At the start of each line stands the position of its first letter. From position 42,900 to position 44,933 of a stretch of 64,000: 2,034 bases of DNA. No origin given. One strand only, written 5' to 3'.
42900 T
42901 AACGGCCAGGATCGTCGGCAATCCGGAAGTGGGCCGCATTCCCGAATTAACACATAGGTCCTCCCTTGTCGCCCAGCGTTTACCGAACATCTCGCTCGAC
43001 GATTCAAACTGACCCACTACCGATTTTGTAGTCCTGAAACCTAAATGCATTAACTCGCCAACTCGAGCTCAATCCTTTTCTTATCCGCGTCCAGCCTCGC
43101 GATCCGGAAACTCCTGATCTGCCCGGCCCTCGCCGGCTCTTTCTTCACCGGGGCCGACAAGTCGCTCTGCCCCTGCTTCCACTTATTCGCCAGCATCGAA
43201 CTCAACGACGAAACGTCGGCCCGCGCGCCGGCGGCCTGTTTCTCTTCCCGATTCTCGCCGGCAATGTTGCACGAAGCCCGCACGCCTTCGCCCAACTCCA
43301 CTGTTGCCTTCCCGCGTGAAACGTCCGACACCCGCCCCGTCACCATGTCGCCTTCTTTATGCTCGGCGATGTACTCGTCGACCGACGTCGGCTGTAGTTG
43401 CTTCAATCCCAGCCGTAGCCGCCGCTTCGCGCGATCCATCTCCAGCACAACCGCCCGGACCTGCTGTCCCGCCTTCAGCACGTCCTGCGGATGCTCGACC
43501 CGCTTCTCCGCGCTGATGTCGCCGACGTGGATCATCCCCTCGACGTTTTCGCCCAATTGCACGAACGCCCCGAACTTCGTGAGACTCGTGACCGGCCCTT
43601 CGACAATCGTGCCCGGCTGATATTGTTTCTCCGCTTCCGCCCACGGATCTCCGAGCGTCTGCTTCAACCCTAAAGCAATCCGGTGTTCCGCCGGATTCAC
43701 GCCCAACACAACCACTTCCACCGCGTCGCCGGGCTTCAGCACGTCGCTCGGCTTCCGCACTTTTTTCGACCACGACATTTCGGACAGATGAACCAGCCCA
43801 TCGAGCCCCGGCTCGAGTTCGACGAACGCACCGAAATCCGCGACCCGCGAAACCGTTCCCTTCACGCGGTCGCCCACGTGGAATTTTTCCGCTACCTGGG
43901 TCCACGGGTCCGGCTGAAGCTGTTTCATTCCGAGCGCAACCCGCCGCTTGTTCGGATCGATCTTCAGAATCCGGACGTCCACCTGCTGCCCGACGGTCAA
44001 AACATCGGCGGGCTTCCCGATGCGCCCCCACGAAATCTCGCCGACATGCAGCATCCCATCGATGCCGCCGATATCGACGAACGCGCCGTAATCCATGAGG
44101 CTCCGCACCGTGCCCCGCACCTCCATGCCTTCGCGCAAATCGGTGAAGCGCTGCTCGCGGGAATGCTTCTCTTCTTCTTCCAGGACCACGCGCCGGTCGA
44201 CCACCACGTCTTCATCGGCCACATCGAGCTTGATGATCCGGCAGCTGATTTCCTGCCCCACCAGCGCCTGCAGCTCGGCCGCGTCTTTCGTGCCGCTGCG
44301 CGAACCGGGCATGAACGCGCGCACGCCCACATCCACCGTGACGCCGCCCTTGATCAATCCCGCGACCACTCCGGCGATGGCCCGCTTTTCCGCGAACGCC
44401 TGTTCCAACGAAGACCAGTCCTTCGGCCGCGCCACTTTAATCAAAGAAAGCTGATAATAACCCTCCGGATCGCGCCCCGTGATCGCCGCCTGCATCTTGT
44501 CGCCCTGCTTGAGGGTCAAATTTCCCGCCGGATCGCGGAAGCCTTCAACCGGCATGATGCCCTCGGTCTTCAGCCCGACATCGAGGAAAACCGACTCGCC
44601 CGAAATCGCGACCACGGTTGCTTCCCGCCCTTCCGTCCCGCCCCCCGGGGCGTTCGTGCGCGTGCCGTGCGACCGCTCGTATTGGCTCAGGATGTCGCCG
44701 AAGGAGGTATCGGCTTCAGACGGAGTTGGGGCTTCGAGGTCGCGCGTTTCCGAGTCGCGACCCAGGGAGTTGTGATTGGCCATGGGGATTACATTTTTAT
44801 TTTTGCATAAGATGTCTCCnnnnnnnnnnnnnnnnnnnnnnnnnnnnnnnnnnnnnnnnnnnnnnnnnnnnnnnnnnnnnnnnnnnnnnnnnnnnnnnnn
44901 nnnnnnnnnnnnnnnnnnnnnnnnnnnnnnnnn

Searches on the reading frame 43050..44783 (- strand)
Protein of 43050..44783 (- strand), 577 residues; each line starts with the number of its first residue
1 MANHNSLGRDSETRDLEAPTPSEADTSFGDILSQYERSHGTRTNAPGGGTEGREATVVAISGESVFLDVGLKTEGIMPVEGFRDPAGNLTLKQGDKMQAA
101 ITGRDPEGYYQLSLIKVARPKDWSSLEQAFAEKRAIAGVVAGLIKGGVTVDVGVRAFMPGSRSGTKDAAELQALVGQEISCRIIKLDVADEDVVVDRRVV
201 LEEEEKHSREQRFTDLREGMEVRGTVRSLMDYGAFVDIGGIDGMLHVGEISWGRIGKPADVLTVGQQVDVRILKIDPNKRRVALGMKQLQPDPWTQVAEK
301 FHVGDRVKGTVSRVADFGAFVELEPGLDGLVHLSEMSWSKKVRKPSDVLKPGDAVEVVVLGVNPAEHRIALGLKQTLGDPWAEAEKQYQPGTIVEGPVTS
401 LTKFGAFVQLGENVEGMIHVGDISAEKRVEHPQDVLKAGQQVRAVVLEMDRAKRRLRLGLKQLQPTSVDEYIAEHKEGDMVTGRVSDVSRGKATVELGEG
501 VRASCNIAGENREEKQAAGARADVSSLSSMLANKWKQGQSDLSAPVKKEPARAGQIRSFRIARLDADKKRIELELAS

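Call 82: find_encoding_contigs(protein=window:43050-44783:-, flank=6000, max_places=8)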
Protein window:43050-44783:- (577 aa): 1 contig read that carries it; 1 place shown.
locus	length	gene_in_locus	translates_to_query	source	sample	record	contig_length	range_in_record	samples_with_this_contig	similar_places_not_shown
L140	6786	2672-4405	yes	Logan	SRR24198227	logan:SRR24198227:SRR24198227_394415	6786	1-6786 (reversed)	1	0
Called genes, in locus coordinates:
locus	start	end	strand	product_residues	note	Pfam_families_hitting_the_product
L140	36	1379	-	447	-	PF00072:Response_reg, PF00158:Sigma54_activat, PF14532:Sigma54_activ_2, PF07724:AAA_2 (weak), PF07728:AAA_5, PF25601:AAA_lid_14, PF02954:HTH_8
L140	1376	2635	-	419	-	PF00512:HisKA, PF02518:HATPase_c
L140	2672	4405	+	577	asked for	PF17092:PCB_OB (faint), PF18614:RNase_II_C_S1 (faint), PF21710:Spt6_S1 (faint), PF00575:S1, PF23459:S1_RRP5, PF00575:S1, PF23459:S1_RRP5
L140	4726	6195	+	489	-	-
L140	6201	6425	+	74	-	-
